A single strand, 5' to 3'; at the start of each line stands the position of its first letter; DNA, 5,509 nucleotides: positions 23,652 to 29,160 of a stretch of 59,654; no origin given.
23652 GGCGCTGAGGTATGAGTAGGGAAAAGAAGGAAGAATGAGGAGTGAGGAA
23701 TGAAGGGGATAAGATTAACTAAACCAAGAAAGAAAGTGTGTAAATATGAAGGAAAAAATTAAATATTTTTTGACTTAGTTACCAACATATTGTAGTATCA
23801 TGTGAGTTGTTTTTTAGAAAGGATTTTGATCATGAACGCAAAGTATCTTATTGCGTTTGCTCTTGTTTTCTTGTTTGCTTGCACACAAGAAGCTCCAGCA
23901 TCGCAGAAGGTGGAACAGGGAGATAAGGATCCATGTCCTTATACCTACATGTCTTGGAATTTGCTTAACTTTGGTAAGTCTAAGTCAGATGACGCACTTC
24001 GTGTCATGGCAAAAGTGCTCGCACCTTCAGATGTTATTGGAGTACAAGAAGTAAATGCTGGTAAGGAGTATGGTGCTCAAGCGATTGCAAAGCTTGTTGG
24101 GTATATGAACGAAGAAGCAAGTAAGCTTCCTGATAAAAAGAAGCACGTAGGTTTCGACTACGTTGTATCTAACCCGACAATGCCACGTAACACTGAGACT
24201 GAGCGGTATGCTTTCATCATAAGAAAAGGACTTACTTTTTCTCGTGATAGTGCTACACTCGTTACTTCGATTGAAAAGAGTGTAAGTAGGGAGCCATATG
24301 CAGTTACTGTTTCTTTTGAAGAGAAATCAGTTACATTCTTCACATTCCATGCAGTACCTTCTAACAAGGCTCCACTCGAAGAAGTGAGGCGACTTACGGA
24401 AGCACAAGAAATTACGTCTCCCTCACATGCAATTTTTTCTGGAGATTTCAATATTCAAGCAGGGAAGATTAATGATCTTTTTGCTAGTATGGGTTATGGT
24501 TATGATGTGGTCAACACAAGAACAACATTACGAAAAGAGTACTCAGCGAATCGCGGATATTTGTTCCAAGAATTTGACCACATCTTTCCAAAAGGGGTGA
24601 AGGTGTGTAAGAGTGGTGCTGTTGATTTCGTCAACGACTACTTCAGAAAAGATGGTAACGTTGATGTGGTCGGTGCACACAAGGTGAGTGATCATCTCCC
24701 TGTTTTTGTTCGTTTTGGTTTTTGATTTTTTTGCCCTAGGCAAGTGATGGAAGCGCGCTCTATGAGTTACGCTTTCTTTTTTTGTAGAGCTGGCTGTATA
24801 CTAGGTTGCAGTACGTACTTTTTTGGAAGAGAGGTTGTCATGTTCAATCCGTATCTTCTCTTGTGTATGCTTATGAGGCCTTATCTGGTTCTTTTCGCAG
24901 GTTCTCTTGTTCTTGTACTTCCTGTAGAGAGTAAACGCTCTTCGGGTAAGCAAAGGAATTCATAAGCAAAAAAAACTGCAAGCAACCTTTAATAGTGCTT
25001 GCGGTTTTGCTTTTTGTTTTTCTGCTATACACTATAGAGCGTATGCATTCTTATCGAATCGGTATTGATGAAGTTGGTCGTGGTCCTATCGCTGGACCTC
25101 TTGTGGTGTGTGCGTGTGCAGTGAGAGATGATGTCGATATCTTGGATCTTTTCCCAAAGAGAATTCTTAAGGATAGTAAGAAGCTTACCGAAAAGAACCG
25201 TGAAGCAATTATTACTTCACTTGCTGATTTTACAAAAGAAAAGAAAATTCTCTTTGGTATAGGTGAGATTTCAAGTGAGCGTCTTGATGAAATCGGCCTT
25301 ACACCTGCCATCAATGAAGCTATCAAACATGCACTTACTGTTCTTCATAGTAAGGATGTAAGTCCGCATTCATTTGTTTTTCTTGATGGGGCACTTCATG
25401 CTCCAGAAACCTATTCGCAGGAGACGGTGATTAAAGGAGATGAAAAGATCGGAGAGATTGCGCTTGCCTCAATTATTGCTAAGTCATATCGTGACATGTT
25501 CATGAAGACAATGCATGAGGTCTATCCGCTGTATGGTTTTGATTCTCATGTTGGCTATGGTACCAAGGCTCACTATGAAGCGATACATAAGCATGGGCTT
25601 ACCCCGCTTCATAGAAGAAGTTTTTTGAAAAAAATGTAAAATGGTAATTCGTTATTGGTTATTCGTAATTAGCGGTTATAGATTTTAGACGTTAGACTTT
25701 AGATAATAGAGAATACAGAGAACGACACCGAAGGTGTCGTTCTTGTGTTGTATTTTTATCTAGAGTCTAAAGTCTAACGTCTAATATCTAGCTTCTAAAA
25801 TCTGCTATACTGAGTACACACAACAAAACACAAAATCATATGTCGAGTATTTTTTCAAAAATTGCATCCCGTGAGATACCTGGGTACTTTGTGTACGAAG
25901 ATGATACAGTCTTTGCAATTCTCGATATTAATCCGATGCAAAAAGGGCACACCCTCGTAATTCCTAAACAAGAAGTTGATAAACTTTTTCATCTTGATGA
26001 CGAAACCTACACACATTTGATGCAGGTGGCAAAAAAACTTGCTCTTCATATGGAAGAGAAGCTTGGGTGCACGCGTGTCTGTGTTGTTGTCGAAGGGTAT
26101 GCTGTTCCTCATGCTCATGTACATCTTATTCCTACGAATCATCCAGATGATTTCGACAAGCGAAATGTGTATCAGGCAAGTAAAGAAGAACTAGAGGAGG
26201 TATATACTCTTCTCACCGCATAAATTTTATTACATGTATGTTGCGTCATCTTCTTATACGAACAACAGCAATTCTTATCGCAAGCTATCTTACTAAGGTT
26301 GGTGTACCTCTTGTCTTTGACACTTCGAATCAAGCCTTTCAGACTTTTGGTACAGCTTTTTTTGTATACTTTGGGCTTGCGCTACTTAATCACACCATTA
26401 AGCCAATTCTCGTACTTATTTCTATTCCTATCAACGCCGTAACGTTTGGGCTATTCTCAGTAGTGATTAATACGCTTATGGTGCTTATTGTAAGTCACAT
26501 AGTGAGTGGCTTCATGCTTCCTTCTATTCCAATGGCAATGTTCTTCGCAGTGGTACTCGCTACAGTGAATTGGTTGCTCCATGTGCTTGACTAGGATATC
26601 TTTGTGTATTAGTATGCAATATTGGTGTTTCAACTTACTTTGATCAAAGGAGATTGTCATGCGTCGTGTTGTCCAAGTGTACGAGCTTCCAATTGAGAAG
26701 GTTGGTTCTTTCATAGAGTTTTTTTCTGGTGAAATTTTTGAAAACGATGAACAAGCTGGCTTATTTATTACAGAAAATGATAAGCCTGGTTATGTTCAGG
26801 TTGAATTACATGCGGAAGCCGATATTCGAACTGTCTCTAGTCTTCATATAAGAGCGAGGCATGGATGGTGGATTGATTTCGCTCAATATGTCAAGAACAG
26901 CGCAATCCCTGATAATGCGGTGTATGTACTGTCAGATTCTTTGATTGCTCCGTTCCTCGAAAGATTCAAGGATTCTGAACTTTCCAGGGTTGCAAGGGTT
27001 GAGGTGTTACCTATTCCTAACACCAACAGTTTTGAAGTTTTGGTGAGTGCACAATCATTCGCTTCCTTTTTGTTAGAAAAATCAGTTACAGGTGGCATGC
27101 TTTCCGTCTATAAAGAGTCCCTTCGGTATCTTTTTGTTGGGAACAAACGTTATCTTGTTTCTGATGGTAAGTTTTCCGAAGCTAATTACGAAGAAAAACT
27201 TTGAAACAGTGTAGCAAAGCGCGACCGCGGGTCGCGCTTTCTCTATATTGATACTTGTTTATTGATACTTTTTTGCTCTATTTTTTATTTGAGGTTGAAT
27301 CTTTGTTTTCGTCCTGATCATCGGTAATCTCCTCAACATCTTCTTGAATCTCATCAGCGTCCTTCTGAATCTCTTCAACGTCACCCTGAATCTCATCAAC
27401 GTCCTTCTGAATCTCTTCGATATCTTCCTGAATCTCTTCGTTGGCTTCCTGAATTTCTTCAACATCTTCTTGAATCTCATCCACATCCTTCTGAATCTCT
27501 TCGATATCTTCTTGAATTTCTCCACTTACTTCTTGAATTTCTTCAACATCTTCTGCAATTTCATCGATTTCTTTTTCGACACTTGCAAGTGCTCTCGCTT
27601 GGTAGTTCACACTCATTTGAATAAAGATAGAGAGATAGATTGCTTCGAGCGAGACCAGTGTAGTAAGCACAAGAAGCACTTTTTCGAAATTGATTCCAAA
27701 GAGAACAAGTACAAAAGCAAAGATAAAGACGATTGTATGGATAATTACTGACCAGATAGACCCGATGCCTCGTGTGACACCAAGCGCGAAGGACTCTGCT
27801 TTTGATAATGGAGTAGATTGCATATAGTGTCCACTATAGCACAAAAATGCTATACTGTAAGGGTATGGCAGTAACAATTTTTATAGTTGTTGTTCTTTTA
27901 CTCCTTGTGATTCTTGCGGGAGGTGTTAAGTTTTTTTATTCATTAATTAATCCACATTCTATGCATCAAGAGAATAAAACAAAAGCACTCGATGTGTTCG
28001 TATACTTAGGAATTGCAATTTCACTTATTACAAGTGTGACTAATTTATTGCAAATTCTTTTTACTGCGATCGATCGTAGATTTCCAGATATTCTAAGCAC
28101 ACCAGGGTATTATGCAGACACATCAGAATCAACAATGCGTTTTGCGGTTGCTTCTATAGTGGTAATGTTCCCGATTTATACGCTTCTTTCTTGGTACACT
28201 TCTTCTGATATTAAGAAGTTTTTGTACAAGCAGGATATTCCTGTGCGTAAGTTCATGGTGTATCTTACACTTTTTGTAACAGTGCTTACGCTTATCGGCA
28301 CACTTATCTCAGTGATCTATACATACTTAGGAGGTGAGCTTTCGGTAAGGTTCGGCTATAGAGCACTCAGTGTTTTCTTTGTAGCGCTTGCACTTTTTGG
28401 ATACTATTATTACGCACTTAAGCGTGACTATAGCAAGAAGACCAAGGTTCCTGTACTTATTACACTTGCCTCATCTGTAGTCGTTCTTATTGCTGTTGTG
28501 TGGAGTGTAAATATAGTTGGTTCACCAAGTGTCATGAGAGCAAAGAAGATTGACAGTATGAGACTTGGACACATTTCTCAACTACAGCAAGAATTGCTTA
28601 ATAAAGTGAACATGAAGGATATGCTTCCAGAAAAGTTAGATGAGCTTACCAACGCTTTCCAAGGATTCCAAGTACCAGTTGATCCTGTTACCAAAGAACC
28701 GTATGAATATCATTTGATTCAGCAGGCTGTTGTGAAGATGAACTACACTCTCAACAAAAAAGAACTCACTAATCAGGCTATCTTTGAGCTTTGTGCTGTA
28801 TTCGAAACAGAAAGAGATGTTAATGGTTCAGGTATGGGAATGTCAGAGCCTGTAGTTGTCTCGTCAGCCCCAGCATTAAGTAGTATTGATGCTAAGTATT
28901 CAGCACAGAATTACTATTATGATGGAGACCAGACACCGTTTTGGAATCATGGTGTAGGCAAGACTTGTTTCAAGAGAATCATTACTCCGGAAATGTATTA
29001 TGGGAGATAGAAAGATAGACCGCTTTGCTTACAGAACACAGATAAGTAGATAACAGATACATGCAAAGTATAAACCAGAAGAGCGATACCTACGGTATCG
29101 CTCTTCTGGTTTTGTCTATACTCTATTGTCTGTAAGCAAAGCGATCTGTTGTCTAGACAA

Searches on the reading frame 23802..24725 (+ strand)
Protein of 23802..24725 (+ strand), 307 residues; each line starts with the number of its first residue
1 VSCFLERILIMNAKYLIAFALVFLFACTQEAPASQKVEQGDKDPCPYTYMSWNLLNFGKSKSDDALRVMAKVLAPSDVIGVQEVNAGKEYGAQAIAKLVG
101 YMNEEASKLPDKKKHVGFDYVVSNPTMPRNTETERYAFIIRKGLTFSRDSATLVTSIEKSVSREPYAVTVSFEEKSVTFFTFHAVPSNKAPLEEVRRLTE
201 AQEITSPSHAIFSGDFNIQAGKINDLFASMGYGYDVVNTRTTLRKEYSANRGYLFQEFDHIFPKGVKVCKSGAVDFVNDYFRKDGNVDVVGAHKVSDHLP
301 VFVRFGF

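Call 4: search_protein_families(library=pfam, proteins=[window:23802-24725:+], max_evalue=0.01)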
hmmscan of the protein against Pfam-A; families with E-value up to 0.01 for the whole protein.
window:23802-24725:+ (307 aa): 1 family
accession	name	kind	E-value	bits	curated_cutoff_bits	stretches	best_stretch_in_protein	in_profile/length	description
PF03372.29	Exo_endo_phos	-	6.8e-08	33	24.5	1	50-298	1-225/225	Endonuclease/Exonuclease/phosphatase family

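Call 21: search_protein_families(library=padloc, proteins=[window:23802-24725:+], max_evalue=0.01)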
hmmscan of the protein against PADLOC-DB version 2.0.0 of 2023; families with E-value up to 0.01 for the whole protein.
window:23802-24725:+ (307 aa): 0 families

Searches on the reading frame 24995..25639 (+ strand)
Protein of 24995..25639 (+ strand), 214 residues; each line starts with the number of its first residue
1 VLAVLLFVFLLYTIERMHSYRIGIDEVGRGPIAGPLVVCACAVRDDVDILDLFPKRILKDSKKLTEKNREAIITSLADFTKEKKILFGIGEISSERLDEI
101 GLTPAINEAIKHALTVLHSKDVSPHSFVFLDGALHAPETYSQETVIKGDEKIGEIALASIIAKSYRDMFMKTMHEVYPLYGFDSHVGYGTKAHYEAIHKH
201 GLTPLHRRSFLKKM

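Call 41: search_protein_families(library=pfam, proteins=[window:24995-25639:+], max_evalue=0.0001)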
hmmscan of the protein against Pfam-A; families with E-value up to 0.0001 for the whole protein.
window:24995-25639:+ (214 aa): 1 family
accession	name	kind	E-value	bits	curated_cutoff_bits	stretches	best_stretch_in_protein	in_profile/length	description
PF01351.25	RNase_HII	-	6.3e-34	118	25.8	1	22-211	1-197/199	Ribonuclease HII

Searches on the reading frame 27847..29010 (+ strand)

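Call 41: search_protein_families(library=pfam, proteins=[window:27847-29010:+], max_evalue=0.0001)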
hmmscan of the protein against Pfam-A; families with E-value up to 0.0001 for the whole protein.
window:27847-29010:+ (387 aa): 1 family
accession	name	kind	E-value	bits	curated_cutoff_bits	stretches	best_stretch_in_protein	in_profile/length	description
PF18920.5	DUF5671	-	6.6e-19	68.5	28.4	1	49-186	1-131/132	Domain of unknown function (DUF5671)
